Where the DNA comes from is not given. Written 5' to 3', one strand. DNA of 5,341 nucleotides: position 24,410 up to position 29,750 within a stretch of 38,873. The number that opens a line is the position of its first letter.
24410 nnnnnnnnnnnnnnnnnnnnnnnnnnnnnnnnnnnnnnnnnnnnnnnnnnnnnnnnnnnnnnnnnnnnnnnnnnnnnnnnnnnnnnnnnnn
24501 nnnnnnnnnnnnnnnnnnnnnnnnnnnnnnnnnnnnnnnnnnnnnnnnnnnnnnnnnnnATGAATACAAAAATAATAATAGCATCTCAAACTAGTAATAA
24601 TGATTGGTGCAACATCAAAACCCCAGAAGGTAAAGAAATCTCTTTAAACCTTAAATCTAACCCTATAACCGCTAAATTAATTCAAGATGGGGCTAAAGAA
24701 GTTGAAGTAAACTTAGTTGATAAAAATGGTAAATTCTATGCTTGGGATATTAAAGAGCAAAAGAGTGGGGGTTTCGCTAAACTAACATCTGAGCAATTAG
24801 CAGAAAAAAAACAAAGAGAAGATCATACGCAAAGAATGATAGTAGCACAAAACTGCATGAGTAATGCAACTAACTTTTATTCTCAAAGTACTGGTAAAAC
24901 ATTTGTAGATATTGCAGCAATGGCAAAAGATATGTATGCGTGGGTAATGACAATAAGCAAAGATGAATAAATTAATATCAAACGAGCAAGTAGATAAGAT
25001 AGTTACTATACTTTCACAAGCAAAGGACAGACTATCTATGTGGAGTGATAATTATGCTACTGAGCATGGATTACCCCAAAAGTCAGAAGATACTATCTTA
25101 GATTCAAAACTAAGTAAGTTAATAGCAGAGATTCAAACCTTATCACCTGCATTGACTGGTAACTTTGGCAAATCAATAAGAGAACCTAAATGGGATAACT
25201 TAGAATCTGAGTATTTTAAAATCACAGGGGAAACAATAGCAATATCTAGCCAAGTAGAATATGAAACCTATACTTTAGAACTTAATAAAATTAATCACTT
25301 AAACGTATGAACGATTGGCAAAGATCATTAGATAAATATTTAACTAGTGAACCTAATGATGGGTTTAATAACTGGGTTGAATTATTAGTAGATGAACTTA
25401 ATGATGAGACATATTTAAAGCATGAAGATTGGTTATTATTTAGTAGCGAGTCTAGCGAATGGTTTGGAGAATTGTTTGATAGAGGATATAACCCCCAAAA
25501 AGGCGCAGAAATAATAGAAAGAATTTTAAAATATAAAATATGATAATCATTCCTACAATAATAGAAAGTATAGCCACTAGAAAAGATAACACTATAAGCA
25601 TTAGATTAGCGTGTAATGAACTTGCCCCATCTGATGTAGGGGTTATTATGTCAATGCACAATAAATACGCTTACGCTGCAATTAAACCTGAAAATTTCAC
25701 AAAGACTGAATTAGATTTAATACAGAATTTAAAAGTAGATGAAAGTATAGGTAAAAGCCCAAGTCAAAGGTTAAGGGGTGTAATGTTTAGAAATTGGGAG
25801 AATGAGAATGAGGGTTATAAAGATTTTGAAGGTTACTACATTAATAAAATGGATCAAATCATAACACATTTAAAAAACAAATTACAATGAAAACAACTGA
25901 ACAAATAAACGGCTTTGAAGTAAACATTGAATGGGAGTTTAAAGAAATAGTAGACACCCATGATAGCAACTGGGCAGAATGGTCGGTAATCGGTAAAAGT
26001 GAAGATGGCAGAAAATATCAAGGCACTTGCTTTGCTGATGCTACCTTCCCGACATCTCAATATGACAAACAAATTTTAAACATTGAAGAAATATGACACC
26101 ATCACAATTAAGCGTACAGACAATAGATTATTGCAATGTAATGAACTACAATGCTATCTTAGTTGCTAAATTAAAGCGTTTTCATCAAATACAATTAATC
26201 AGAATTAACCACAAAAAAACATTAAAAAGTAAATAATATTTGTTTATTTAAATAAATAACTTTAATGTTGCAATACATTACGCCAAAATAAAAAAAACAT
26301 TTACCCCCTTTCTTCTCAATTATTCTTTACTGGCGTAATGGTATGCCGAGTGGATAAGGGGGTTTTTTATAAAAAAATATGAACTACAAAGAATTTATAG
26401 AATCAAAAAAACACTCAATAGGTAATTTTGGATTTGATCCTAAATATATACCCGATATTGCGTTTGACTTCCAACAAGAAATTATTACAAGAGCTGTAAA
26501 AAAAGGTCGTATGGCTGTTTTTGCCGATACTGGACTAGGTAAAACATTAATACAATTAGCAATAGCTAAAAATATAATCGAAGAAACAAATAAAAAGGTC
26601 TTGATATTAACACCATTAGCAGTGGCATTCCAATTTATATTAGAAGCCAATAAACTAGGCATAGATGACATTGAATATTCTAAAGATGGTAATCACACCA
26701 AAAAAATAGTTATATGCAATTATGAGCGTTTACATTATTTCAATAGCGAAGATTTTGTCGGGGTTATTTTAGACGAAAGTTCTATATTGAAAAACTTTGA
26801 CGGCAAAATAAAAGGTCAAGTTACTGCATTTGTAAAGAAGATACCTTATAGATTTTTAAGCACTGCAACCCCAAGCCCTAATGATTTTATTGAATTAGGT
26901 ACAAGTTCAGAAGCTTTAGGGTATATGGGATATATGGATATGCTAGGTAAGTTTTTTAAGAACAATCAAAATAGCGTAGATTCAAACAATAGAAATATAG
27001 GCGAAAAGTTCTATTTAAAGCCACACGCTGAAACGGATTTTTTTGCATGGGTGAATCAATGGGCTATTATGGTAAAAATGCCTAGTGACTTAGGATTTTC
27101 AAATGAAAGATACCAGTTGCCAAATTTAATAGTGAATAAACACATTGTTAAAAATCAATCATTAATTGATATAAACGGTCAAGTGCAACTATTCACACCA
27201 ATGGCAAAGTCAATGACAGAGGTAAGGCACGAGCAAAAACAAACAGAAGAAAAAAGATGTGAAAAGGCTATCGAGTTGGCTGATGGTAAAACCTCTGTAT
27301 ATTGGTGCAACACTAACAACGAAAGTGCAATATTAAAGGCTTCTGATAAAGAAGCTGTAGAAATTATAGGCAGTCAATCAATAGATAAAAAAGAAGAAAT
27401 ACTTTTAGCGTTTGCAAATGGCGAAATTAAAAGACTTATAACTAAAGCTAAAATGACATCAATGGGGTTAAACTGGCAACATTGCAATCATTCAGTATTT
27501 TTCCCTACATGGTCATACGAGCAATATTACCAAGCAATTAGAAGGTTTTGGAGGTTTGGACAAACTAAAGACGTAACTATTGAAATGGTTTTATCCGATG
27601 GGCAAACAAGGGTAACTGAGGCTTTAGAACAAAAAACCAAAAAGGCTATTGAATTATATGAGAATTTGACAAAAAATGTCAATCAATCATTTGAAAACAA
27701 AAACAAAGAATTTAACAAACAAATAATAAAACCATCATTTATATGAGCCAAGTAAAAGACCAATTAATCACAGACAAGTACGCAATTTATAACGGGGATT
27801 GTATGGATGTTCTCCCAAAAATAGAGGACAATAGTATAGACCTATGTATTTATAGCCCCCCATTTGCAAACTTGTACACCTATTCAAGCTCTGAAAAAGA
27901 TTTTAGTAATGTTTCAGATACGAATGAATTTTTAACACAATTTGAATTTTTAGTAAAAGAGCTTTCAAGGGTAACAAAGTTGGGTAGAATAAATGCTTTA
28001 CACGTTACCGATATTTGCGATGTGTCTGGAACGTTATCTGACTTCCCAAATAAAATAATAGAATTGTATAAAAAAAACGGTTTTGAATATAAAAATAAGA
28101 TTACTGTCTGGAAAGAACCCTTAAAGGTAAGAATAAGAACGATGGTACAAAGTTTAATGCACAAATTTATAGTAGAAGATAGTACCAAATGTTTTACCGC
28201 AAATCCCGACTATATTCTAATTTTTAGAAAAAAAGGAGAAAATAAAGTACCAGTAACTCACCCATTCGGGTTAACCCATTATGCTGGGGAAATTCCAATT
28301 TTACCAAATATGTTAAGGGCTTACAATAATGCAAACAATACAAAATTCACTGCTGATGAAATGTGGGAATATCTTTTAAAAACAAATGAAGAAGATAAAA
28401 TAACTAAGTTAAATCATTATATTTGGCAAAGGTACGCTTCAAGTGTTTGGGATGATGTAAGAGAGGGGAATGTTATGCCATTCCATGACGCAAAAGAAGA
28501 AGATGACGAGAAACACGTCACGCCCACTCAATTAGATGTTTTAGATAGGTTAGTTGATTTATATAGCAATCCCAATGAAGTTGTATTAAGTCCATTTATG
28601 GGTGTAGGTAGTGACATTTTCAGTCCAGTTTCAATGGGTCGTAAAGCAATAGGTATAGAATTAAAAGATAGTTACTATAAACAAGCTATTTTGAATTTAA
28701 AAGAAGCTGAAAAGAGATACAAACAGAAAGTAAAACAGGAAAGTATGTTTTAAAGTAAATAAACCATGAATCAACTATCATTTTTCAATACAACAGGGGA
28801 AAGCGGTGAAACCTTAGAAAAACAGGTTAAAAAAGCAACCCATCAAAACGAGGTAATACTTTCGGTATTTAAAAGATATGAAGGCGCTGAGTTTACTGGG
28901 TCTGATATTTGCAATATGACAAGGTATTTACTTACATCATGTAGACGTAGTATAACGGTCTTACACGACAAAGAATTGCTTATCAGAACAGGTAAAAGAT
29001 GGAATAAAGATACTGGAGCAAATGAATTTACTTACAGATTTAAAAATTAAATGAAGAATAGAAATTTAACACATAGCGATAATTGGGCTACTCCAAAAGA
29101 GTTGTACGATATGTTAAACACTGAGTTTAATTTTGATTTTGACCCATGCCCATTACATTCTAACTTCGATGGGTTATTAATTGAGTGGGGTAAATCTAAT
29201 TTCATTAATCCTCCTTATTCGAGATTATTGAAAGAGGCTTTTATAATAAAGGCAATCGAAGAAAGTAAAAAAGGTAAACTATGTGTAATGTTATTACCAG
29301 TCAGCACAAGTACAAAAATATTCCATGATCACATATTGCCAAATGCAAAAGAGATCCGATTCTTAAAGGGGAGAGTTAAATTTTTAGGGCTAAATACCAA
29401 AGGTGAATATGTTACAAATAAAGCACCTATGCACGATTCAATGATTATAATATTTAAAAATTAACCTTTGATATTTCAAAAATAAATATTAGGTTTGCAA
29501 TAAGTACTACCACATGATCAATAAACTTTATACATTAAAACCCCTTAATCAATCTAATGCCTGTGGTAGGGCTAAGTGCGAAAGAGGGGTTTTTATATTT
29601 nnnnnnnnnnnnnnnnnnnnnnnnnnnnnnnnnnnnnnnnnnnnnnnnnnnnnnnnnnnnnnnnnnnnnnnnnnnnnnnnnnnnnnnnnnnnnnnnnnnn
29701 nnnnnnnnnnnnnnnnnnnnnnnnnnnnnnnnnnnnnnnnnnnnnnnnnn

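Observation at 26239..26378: Promoter-proximal structured leader with crossing helices and a U-tract in front of the helicase/methyltransferase operon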

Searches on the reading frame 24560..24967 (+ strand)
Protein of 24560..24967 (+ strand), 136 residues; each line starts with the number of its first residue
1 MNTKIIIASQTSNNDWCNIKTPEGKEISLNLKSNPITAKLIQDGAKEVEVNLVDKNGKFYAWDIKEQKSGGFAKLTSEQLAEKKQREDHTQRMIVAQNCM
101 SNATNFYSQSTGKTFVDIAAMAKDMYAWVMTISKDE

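Call 52: search_protein_families(library=pfam, proteins=[window:24560-24967:+], max_evalue=0.1)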
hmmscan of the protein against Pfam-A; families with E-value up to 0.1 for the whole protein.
window:24560-24967:+ (136 aa): 2 families
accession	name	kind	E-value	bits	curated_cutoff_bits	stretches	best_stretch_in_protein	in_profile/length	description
PF07569.16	Hira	-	0.073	13.1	25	1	51-129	25-101/220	TUP1-like enhancer of split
PF20615.3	DUF6802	-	0.078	13.4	27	0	37-70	56-88/102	Family of unknown function (DUF6802)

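Call 53: search_protein_families(library=phrogs, proteins=[window:24560-24967:+], max_evalue=0.01)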
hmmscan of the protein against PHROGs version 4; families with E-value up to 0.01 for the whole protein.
window:24560-24967:+ (136 aa): 0 families

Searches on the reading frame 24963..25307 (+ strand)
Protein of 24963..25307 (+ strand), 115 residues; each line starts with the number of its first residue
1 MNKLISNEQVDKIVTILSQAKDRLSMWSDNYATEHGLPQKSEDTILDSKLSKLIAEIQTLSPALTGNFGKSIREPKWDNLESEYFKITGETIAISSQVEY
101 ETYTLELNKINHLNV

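Call 52: search_protein_families(library=pfam, proteins=[window:24963-25307:+], max_evalue=0.1)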
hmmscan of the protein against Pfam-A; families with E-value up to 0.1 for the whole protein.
window:24963-25307:+ (115 aa): 1 family
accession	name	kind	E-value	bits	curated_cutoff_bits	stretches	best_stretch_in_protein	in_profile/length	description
PF19238.5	Radical_SAM_2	-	0.04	14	26.7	1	22-97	49-121/151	Radical SAM-like domain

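Call 53: search_protein_families(library=phrogs, proteins=[window:24963-25307:+], max_evalue=0.01)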
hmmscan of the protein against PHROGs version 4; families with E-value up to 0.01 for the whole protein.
window:24963-25307:+ (115 aa): 0 families

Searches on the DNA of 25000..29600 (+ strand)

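Call 3: search_dna_similar(query=window:25000-29600:+, collection=phages, mode=near, max_rows=30)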
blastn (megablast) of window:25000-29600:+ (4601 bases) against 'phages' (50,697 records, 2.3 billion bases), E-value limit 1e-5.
Records with a match: 2; places in all: 2; records where one place covers at least 80% of the query: 0.
Best place of each record, by identity: 60-80% 2.
By first word of the organism name: Flavobacterium 2.
By host as written in the record: Flavobacterium sp. LMO9 2.
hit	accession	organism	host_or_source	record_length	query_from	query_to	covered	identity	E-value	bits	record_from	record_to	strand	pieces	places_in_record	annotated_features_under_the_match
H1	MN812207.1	Flavobacterium phage vB_FspS_hattifnatt9-1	Flavobacterium sp. LMO9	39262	1386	2745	30%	76.6%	0e+0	728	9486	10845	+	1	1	helicase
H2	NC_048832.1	Flavobacterium phage vB_FspS_hattifnatt9-1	Flavobacterium sp. LMO9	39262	1386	2745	30%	76.6%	0e+0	728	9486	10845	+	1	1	helicase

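Call 6: get_annotated_region(hit=H1, flank=4000)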
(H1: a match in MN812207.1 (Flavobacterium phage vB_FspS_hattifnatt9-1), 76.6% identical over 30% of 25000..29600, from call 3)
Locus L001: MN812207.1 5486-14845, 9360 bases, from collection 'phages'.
description: Flavobacterium phage vB_FspS_hattifnatt9-1, complete genome.
organism: Flavobacterium phage vB_FspS_hattifnatt9-1 (NCBI taxid 2686246)
taxonomy: Viruses; Duplodnaviria; Heunggongvirae; Uroviricota; Caudoviricetes; Hattifnattvirus; Hattifnattvirus hattifnatt
host: Flavobacterium sp. LMO9; source: -; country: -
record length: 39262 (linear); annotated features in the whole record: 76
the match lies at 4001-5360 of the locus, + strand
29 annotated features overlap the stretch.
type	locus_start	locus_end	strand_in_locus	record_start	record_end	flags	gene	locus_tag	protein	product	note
CDS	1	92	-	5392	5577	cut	-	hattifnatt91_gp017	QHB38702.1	hypothetical protein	-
CDS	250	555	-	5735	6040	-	-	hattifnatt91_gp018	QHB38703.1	hypothetical protein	annotation based on sequence similarity to NCBI WP_025726555.1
CDS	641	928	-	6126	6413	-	-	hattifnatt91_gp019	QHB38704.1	hypothetical protein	-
CDS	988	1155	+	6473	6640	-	-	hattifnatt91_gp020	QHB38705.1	hypothetical protein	-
CDS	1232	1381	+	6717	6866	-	-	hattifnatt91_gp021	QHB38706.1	hypothetical protein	-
CDS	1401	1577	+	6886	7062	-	-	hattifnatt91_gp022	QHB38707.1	hypothetical protein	-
CDS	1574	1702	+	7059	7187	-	-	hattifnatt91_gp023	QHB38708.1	hypothetical protein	-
CDS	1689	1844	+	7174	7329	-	-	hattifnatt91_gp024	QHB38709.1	hypothetical protein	-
CDS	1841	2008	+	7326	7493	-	-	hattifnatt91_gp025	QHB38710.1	hypothetical protein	-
CDS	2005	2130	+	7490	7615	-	-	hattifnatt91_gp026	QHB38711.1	hypothetical protein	-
CDS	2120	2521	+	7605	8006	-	-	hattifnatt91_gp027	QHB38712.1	hypothetical protein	annotation based on sequence similarity to NCBI QDP52663.1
CDS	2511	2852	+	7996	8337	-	-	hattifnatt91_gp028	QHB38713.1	hypothetical protein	annotation based on sequence similarity to NCBI YP_009140498.1 and Pfam PF15978.4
CDS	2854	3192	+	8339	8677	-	-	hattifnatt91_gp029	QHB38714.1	bacterial helix-turn-helix protein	bacterial DnaA helix-turn-helix protein; annotation based on sequence similarity to NCBI QDP54255.1 and Pfam PF08299.10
CDS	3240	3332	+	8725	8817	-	-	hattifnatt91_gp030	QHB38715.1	hypothetical protein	-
CDS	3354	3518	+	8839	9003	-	-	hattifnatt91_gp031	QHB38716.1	hypothetical protein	-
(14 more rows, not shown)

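Call 7: search_dna_similar(query=window:26100-27800:+, collection=phages, mode=distant, max_rows=40)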
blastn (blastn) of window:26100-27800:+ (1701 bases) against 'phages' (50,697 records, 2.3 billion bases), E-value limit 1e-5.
Records with a match: 9; places in all: 9; records where one place covers at least 80% of the query: 8.
Best place of each record, by identity: 60-80% 9.
By first word of the organism name: Flavobacterium 7; Rhodobacteraceae 1; Caudoviricetes 1.
By host as written in the record: Flavobacterium sp. LMO6 4; Flavobacterium sp. LMO9 3; - 2.
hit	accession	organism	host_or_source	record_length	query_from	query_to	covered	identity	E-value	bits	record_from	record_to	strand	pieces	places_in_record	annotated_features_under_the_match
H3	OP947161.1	Rhodobacteraceae phage LS06-2018-MD05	-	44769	277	1645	80%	77.4%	0e+0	1067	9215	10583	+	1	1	DNA helicase | hypothetical protein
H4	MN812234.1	Flavobacterium phage vB_FspS_snusmum6-1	Flavobacterium sp. LMO6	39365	264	1645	81%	76.3%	0e+0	1019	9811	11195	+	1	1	helicase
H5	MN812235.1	Flavobacterium phage vB_FspS_snusmum6-2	Flavobacterium sp. LMO6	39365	264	1645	81%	76.3%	0e+0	1019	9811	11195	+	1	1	helicase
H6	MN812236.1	Flavobacterium phage vB_FspS_snusmum6-3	Flavobacterium sp. LMO6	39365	264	1645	81%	76.3%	0e+0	1019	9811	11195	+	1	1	helicase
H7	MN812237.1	Flavobacterium phage vB_FspS_snusmum9-1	Flavobacterium sp. LMO9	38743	264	1645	81%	76.3%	0e+0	1019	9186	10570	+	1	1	helicase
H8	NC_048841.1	Flavobacterium phage vB_FspS_snusmum6-1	Flavobacterium sp. LMO6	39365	264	1645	81%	76.3%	0e+0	1019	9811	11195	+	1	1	helicase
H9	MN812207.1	Flavobacterium phage vB_FspS_hattifnatt9-1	Flavobacterium sp. LMO9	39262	264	1645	81%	75.5%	0e+0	969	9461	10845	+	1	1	helicase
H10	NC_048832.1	Flavobacterium phage vB_FspS_hattifnatt9-1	Flavobacterium sp. LMO9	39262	264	1645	81%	75.5%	0e+0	969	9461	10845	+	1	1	helicase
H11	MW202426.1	Caudoviricetes sp.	Manatee Spring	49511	291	1553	74%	65.7%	1e-77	297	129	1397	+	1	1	ATP dependent DNA helicase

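Call 9: get_annotated_region(hit=H4, flank=4000)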
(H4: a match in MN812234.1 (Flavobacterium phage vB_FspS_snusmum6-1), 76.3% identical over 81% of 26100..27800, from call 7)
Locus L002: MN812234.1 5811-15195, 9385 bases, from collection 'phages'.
description: Flavobacterium phage vB_FspS_snusmum6-1, complete genome.
organism: Flavobacterium phage vB_FspS_snusmum6-1 (NCBI taxid 2686273)
taxonomy: Viruses; Duplodnaviria; Heunggongvirae; Uroviricota; Caudoviricetes; Muminvirus; Muminvirus snusmum
host: Flavobacterium sp. LMO6; source: -; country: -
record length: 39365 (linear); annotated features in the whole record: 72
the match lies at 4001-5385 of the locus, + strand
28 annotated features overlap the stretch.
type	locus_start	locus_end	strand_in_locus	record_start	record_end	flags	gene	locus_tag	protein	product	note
CDS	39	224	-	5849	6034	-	-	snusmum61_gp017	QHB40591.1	hypothetical protein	-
CDS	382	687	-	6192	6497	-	-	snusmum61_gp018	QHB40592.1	hypothetical protein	annotation based on sequence similarity to NCBI WP_025726555.1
CDS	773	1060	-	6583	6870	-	-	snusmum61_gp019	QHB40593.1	hypothetical protein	-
CDS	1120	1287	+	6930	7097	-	-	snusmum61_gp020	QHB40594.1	hypothetical protein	-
CDS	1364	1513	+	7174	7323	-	-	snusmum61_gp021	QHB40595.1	hypothetical protein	-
CDS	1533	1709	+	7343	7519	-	-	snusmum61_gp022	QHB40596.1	hypothetical protein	-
CDS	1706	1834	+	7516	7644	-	-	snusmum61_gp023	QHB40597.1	hypothetical protein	-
CDS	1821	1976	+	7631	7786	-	-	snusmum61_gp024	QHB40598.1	hypothetical protein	-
CDS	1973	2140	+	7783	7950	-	-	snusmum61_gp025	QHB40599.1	hypothetical protein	-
CDS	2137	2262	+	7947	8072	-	-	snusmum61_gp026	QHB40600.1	hypothetical protein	-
CDS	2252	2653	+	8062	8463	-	-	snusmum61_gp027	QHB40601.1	hypothetical protein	annotation based on sequence similarity to NCBI QDP52663.1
CDS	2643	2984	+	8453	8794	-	-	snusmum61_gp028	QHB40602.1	hypothetical protein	annotation based on sequence similarity to NCBI YP_009140498.1 and Pfam PF15978.4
CDS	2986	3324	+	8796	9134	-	-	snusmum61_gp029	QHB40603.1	bacterial helix-turn-helix protein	bacterial DnaA helix-turn-helix protein; annotation based on sequence similarity to NCBI QDP54255.1 and Pfam PF08299.10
CDS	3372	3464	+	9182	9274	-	-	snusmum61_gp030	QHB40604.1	hypothetical protein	-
CDS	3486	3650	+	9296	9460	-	-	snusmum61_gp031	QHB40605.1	hypothetical protein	-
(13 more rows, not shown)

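Call 10: get_annotated_region(hit=H3, flank=4000)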
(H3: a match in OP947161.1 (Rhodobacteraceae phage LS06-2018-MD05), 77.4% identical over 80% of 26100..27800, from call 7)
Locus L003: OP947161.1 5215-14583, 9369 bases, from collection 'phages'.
description: Rhodobacteraceae phage LS06-2018-MD05, complete genome.
organism: Rhodobacteraceae phage LS06-2018-MD05 (NCBI taxid 3003838)
taxonomy: Viruses; Duplodnaviria; Heunggongvirae; Uroviricota; Caudoviricetes
host: -; source: -; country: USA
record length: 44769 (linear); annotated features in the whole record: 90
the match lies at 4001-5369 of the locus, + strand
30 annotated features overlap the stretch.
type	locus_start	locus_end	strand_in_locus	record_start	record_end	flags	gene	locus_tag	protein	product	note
CDS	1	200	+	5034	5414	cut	-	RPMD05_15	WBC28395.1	HNH endonuclease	-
CDS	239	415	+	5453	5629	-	-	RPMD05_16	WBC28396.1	hypothetical protein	-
CDS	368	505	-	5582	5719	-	-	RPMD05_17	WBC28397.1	hypothetical protein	-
CDS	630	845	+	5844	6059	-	-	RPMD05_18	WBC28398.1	hypothetical protein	-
CDS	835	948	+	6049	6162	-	-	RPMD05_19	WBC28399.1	hypothetical protein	-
CDS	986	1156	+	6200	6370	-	-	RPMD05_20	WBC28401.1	hypothetical protein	-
CDS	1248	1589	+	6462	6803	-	-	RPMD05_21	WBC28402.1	terminase large subunit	-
CDS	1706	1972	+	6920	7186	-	-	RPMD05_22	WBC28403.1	hypothetical protein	-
CDS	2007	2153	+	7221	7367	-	-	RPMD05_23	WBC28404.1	hypothetical protein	-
CDS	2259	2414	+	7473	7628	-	-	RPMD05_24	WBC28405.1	hypothetical protein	-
CDS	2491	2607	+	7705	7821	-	-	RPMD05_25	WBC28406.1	hypothetical protein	-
CDS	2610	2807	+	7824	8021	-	-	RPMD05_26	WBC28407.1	hypothetical protein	-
CDS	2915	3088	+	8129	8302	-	-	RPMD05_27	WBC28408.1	hypothetical protein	-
CDS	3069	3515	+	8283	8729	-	-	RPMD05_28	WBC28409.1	NinB/ Orf homologous recombination mediator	-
CDS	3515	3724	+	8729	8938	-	-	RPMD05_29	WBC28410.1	hypothetical protein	-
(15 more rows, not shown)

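Call 26: search_rna_families(source=window, start=26200, end=26400, threshold=evalue, max_evalue=10)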
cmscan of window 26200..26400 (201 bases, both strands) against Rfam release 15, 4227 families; matches with E-value up to 10: 7.
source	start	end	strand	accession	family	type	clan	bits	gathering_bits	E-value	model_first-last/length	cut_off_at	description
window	26249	26341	+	RF01459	rliE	Gene; sRNA;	-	25.8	90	0.016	1-222/222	no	Listeria sRNA rliE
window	26290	26399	-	RF02904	AaHKsRNA69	Gene; sRNA;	-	18.5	43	1.5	1-83/83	no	Aggregatibacter sRNA 69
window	26244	26364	+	RF02393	sau-59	Gene; sRNA;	-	15.9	80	7.9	1-128/128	no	Staphylococcus sRNA sau-59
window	26276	26340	-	RF03659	MIR2871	Gene; miRNA;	-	15.5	99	2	1-118/118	no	MIR2871 microRNA precursor family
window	26247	26377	+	RF02860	Arrc14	Gene; sRNA;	-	14.8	99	6.6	1-167/167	no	Actinobacillus sRNA 14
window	26343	26400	+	RF04184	BTnc060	Gene; sRNA;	-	14.4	228.9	4.5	1-59/213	3'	Bacteroides sRNA BTnc060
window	26346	26400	+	RF01477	rli43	Gene; sRNA;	-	8.4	100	7.8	1-55/255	3'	Listeria sRNA rli43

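Call 71: search_rna_families(sources=[L001, L016, L039, L079, L083, L078, L047, L077, L010, L025, L086], threshold=gathering)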
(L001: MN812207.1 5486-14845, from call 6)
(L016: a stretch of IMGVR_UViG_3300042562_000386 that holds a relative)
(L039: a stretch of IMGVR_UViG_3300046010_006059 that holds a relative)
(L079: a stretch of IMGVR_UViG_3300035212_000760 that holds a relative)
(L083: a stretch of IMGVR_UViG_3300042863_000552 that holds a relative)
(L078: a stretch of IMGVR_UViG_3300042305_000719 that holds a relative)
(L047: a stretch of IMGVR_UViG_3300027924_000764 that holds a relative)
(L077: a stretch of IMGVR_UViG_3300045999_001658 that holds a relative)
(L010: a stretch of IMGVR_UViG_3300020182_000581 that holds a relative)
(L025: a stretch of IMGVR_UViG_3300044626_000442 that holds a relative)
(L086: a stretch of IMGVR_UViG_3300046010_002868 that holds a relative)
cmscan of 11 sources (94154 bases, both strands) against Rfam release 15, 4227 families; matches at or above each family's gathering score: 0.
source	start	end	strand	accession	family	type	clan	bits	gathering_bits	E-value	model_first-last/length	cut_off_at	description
